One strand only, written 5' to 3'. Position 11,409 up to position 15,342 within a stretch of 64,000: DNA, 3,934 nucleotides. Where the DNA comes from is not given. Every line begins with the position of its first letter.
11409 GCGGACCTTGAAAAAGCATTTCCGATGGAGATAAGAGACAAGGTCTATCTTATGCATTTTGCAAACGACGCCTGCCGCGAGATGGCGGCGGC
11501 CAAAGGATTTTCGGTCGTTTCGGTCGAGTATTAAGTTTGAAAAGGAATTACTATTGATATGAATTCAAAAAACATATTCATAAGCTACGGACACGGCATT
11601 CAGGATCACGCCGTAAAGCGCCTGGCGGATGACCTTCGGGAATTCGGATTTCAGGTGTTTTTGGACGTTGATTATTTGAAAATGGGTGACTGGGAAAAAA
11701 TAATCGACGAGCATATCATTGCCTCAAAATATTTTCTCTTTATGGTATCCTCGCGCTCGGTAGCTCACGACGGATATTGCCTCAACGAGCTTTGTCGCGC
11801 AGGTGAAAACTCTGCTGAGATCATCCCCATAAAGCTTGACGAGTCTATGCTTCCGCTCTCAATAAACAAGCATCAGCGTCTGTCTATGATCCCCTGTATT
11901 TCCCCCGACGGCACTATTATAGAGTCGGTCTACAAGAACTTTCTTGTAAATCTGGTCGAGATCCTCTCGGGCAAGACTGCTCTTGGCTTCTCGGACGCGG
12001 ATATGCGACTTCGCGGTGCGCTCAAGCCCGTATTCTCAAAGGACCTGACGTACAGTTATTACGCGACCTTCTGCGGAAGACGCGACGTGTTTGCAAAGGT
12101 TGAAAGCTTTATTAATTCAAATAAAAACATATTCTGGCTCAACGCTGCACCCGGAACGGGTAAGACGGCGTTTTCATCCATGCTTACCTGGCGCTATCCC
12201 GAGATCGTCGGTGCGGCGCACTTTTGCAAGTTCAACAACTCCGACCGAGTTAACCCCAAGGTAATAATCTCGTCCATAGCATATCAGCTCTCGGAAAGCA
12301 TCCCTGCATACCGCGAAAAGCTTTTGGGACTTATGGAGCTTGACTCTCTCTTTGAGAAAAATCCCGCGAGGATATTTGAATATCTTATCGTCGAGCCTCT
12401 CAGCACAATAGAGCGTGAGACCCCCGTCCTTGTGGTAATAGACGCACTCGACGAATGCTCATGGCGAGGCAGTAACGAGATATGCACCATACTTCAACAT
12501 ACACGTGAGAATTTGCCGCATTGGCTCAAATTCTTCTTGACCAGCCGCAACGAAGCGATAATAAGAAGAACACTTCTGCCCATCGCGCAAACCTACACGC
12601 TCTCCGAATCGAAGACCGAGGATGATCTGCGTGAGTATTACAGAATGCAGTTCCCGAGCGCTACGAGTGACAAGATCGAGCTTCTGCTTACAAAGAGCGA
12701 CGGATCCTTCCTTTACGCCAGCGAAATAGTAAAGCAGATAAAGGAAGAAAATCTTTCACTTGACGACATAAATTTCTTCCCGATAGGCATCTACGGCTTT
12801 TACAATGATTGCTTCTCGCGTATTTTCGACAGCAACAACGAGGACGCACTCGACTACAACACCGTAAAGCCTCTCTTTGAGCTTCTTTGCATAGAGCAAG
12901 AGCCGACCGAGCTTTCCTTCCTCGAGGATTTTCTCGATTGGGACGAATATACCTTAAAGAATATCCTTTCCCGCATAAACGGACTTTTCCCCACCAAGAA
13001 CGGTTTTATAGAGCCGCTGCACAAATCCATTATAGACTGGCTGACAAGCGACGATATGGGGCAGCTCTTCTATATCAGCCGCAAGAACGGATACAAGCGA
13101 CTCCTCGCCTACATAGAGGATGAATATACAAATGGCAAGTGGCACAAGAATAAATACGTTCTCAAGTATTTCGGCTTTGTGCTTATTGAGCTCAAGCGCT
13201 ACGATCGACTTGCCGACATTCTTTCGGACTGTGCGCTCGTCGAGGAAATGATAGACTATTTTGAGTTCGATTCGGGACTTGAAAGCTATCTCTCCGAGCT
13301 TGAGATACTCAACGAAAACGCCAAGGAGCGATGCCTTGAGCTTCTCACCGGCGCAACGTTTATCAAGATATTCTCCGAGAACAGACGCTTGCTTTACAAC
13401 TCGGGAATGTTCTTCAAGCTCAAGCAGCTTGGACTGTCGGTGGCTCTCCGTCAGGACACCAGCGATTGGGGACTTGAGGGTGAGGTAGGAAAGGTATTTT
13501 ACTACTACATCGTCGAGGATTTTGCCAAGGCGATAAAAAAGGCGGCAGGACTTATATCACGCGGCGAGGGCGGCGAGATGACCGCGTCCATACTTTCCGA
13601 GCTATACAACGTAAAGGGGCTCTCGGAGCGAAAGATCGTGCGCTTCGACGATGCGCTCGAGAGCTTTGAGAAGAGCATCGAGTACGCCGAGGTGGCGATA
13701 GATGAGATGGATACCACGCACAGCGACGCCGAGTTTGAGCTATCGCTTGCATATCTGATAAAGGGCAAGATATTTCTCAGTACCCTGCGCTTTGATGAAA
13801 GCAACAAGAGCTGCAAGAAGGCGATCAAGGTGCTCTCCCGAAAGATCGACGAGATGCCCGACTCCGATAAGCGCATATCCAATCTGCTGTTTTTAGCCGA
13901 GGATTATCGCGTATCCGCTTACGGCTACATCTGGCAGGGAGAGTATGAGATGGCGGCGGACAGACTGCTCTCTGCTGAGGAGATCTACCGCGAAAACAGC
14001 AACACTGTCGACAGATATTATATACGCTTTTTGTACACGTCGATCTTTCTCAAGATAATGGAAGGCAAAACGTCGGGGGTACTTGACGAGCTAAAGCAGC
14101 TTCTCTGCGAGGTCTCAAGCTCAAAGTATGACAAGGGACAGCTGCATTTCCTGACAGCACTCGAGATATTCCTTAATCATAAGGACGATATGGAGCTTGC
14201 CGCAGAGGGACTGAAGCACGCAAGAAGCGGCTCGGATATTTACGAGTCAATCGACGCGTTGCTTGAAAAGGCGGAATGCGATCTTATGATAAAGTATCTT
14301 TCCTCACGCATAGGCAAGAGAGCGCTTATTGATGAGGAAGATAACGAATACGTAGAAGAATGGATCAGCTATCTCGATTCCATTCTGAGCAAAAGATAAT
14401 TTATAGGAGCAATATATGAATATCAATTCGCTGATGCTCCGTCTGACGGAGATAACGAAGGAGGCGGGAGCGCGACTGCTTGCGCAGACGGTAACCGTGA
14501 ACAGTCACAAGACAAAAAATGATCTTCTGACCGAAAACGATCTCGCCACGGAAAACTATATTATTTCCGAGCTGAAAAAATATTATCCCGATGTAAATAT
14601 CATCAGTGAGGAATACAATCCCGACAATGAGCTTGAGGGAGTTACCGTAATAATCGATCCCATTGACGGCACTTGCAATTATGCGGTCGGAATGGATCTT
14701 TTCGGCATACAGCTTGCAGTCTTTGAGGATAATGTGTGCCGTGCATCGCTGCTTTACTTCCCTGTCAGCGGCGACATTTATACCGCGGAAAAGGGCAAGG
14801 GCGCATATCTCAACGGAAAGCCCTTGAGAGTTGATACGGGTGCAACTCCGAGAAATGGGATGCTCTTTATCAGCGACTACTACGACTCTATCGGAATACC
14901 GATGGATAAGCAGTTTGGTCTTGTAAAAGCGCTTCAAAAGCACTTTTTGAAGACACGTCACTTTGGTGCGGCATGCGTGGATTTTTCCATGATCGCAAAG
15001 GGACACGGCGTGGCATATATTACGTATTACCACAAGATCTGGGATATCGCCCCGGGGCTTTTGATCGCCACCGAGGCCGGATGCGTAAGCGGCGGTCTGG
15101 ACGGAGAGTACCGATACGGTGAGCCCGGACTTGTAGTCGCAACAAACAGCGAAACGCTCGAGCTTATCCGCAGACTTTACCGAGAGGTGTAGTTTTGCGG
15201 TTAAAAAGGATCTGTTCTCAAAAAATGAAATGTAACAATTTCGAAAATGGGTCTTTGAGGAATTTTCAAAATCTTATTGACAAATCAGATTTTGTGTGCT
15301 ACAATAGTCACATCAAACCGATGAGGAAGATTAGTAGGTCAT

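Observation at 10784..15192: MBL hydrolase + TIR-NACHT-TPR + IMPase-family phosphatase operon: candidate undescribed NLR-type immune module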

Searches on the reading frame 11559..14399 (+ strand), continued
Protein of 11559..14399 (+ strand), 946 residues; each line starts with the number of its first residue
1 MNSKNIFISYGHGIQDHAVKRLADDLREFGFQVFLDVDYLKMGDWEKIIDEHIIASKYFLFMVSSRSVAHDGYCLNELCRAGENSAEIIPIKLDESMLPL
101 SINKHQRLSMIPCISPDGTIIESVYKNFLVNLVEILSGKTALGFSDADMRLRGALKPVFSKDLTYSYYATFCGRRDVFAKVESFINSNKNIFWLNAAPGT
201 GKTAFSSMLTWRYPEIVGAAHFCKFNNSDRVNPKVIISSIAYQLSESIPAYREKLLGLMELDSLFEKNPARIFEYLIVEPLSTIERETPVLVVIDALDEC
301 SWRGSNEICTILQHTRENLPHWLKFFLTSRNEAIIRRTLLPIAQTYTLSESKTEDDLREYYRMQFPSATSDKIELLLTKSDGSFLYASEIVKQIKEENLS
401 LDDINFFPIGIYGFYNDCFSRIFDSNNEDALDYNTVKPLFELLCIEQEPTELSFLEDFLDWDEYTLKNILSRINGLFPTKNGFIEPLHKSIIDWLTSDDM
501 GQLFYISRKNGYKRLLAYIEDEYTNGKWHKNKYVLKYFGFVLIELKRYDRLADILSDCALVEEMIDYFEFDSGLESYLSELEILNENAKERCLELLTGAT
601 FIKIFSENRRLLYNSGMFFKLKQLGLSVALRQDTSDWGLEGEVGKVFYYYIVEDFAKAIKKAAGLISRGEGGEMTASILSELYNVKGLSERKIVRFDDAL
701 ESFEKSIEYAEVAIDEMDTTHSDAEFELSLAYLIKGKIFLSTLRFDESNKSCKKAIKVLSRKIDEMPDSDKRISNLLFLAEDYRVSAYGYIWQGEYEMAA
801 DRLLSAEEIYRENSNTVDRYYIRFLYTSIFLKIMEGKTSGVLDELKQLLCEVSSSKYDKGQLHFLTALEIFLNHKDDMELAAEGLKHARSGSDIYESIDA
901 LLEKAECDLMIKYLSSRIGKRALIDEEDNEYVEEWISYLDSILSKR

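Call 84: search_protein_families(library=padloc, alignment_id=A2, max_evalue=1e-15)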
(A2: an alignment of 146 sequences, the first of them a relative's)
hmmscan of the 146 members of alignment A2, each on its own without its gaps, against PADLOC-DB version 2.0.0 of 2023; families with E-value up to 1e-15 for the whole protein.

A. member 1, L001:245-925:- (226 aa): 0 families

B. families by the number of members that match (of 146 scanned): 9 families
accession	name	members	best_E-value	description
PDLC02335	AbiLi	2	1.5e-60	AbiLi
PDLC04135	mad3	2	8.3e-31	mads_3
PDLC03815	RTasDUF1848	1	6.8e-48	DRT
PDLC01097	C3a214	1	1.4e-46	GlgB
PDLC04899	PDC-S07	1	4.3e-46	-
PDLC03816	RTasPolA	1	1.1e-39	DRT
PDLC02630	DrmD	1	1.4e-32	DrmD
PDLC02980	AriA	1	4.5e-25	-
PDLC04426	PDC-M12A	1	2.4e-18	-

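Call 85: search_protein_families(library=pfam, alignment_id=A2, max_evalue=1e-8)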
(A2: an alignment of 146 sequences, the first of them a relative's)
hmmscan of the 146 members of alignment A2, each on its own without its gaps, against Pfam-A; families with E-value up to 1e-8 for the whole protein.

A. member 1, L001:245-925:- (226 aa): 2 families
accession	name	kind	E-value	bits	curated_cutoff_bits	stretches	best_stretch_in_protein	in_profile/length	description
PF00072.30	Response_reg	-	4.2e-31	107.8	30.2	1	4-112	1-110/111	Response regulator receiver domain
PF00486.34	Trans_reg_C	-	1.5e-24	86.2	26.2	1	149-222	1-77/77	Transcriptional regulatory protein, C terminal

B. families by the number of members that match (of 146 scanned): 127 families (the first 25 are shown)
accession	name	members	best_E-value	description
PF13365.12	Trypsin_2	4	1.6e-32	Trypsin-like peptidase domain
PF00072.30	Response_reg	4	4.2e-31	Response regulator receiver domain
PF13472.12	Lipase_GDSL_2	4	2.7e-28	GDSL-like Lipase/Acylhydrolase family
PF00657.28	Lipase_GDSL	4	2.1e-20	GDSL-like Lipase/Acylhydrolase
PF00089.32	Trypsin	4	1.5e-15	Trypsin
PF13180.12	PDZ_2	4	2.2e-13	PDZ domain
PF13304.12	AAA_21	3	9.2e-27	AAA domain, putative AbiEii toxin, Type IV TA system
PF00702.32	Hydrolase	3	1.8e-22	haloacid dehalogenase-like hydrolase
PF08282.18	Hydrolase_3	2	2e-66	haloacid dehalogenase-like hydrolase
PF13561.12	adh_short_C2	2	2.3e-51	Enoyl-(Acyl carrier protein) reductase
PF00106.31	adh_short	2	1.3e-50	short chain dehydrogenase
PF00005.33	ABC_tran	2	6.2e-36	ABC transporter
PF13419.12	HAD_2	2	1.4e-33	Haloacid dehalogenase-like hydrolase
PF13416.11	SBP_bac_8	2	3.3e-29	Bacterial extracellular solute-binding protein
PF00486.34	Trans_reg_C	2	1.5e-24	Transcriptional regulatory protein, C terminal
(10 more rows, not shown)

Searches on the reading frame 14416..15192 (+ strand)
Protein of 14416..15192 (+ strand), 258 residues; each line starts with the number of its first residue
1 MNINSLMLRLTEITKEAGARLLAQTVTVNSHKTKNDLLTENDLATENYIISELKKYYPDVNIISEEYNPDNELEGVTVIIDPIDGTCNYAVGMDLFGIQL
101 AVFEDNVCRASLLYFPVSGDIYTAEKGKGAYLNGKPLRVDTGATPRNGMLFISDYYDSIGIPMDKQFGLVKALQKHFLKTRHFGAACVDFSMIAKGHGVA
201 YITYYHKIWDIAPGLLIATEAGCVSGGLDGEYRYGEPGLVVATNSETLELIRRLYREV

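Call 4: search_protein_families(library=pfam, proteins=[window:14416-15192:+], max_evalue=0.01)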
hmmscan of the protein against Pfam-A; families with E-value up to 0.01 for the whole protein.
window:14416-15192:+ (258 aa): 1 family
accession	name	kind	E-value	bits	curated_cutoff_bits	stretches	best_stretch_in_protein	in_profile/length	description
PF00459.30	Inositol_P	-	2.7e-45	155.4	27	1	25-254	29-265/271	Inositol monophosphatase family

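Call 5: search_protein_families(library=padloc, proteins=[window:14416-15192:+], max_evalue=0.01)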
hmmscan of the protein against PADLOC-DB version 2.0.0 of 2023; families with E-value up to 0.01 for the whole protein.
window:14416-15192:+ (258 aa): 0 families

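Call 6: search_protein_families(library=ncbifam, proteins=[window:14416-15192:+], max_evalue=0.01)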
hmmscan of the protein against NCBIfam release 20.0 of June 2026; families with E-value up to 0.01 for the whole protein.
window:14416-15192:+ (258 aa): 8 families
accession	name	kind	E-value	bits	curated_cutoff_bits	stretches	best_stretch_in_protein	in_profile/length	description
NF009321.0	PRK12676.1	equivalog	2.4e-31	108.8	264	1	13-225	22-226/264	bifunctional fructose-bisphosphatase/inositol-phosphate phosphatase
TIGR02067.1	his_9_HisN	equivalog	7.5e-31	107.5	275.15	1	6-247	4-243/252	histidinol-phosphatase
NF008027.1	PRK10757.1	equivalog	2.8e-26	92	332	1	29-248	31-250/267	inositol-1-monophosphatase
TIGR01331.1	bisphos_cysQ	equivalog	1.4e-19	70.7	228.8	1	9-228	4-227/250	3'(2'),5'-bisphosphate nucleotidase CysQ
NF008182.0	PRK10931.1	equivalog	2.1e-12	46.7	379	1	12-223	7-218/246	3'(2'),5'-bisphosphate nucleotidase CysQ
NF010678.0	PRK14076.1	equivalog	1.7e-11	43.8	493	1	42-225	46-248/570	bifunctional NADP phosphatase/NAD kinase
TIGR01330.1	bisphos_HAL2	equivalog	2.6e-05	23.2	267.05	0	189-225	271-312/359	3'(2'),5'-bisphosphate nucleotidase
NF006780.0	PRK09293.1-4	equivalog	0.0015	17.6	358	1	21-96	47-124/343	class 1 fructose-bisphosphatase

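Call 34: search_solved_structures(query=window:14416-15192:+, max_evalue=1e-10, show_alignments=1)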
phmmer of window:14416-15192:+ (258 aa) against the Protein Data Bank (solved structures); distinct sequences matched with E-value up to 1e-10: 28.
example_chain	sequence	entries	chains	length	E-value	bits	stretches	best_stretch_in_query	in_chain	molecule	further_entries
9vep_A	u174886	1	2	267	1.3e-25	93.5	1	28-250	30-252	Inositol-1-monophosphatase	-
9j90_B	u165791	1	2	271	1.3e-24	90.3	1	25-249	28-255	Nus factor SuhB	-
8wdq_A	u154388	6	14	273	1.3e-24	90.2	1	25-249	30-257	Nus factor SuhB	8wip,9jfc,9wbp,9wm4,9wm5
2p3n_A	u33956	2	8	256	1.7e-24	89.8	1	34-228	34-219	Inositol-1-monophosphatase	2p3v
6tqn_T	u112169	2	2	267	7.1e-24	87.8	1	29-249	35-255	Inositol monophosphatase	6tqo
6ib7_A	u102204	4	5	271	7.5e-24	87.7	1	29-249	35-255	Inositol-1-monophosphatase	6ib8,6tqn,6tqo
2qfl_A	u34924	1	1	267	1.4e-23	86.9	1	29-249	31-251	Inositol-1-monophosphatase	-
5i3s_A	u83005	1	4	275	3.9e-23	85.4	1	15-231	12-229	Inositol monophosphatase family protein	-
3t0j_A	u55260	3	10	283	4.1e-23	85.3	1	15-231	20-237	Inositol monophosphatase family protein | Inositol monophosphatase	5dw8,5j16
1vdw_A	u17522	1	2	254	1.2e-20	77.3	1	40-253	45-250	hypothetical protein PH1897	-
2pcr_A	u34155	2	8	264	5.5e-20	75.1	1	31-225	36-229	Inositol-1-monophosphatase | Fructose-1,6-bisphosphatase/inositol-1-monophosphatase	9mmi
3luz_A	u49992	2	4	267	8.9e-20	74.4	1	31-229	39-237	Extragenic suppressor protein suhB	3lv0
1xi6_A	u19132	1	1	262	1.2e-19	74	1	44-248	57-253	extragenic suppressor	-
7vce_A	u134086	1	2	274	3.3e-19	72.5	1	28-230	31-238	Inositol monophosphatase 1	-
1awb_A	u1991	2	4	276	3.4e-19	72.5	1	28-230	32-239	MYO-INOSITOL MONOPHOSPHATASE | INOSITOL MONOPHOSPHATASE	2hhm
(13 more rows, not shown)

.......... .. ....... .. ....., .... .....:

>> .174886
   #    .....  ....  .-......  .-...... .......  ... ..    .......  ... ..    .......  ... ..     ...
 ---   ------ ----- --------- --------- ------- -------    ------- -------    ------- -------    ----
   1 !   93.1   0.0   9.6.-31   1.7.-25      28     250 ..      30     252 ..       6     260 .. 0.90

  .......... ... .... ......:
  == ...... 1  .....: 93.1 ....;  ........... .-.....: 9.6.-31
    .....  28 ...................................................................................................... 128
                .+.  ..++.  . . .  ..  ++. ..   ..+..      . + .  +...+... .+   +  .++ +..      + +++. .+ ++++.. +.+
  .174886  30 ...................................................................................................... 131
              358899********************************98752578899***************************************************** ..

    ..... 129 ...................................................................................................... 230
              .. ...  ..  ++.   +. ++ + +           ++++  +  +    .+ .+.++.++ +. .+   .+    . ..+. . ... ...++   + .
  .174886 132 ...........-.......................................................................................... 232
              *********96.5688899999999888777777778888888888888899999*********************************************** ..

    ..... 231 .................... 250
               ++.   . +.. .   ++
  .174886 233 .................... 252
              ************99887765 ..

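Call 71: search_dna_similar(query=window:14416-15192:+, collection=phages, mode=protein, max_rows=8, max_evalue=0.001)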
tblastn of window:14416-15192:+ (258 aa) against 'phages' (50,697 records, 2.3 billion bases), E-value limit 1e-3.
Records with a match: 17; places in all: 17; records where one place covers at least 80% of the query: 15.
Best place of each record, by identity: <60% 17.
By first word of the organism name: Bacteriophage 6; Staphylococcus 4; Listeria 4; Acinetobacter 2; Enterococcus 1.
By host as written in the record: - 8; Staphylococcus aureus 4; Listeria monocytogenes 4; Enterococcus faecalis 1.
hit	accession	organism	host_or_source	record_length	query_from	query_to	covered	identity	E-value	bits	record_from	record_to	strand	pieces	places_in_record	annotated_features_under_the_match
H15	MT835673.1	Bacteriophage sp.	human fecal samples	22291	1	245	95%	30.4%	1e-26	113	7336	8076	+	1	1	record has no annotation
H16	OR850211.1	Staphylococcus phage SA 1298 Kay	Staphylococcus aureus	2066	13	258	95%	28.3%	5e-20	94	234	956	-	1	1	record has no annotation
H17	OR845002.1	Staphylococcus phage SA 1306 Kay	Staphylococcus aureus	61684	13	258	95%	28.2%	7e-20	94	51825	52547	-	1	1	record has no annotation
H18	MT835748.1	Bacteriophage sp.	human fecal samples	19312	8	245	92%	28.3%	3e-8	60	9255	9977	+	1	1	record has no annotation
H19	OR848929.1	Listeria phage LM 4-14-1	Listeria monocytogenes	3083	15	230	84%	30.5%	3e-24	107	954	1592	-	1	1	record has no annotation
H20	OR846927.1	Listeria phage LM 4-11-1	Listeria monocytogenes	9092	16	231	84%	30.2%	4e-24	106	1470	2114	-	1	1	record has no annotation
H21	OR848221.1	Listeria phage LM 4-14-1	Listeria monocytogenes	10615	16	231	84%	30.2%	4e-24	106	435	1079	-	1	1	record has no annotation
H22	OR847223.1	Listeria phage LM 4-11-1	Listeria monocytogenes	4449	16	231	84%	29.7%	1e-23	105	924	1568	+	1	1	record has no annotation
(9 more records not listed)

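Call 76: find_homologous_proteins(query=window:14416-15192:+, max_evalue=1e-10)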
Query window:14416-15192:+ (258 aa): 1565 proteins with E <= 1e-10 among 2942 candidates; the best 120 are listed.
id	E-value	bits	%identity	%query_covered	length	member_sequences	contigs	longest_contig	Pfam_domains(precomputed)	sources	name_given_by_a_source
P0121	7.8e-165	564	96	100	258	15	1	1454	PF00459.31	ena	-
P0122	1.2e-139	482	91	90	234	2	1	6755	PF00459.31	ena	-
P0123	7.3e-123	427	72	100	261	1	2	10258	PF00459.31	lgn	-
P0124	3.0e-122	425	73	100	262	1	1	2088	PF00459.31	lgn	-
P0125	2.0e-121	422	72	100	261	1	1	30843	PF00459.31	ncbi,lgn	-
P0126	2.5e-109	383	67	98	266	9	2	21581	PF00459.31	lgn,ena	-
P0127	6.3e-109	381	65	100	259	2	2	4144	PF00459.31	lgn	-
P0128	1.4e-108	380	65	100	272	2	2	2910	PF00459.31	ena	-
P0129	1.8e-107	377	67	98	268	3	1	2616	PF00459.31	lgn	-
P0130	3.6e-107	376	64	100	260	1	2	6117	PF00459.31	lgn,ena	-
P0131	2.3e-106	373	63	100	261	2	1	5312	PF00459.31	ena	-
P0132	8.1e-106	371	63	98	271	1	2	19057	PF00459.31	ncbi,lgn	-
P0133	3.7e-104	366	63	96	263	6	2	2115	PF00459.31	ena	-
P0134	5.4e-104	365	62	98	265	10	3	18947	PF00459.31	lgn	-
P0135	9.8e-104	364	64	95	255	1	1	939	PF00459.31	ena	-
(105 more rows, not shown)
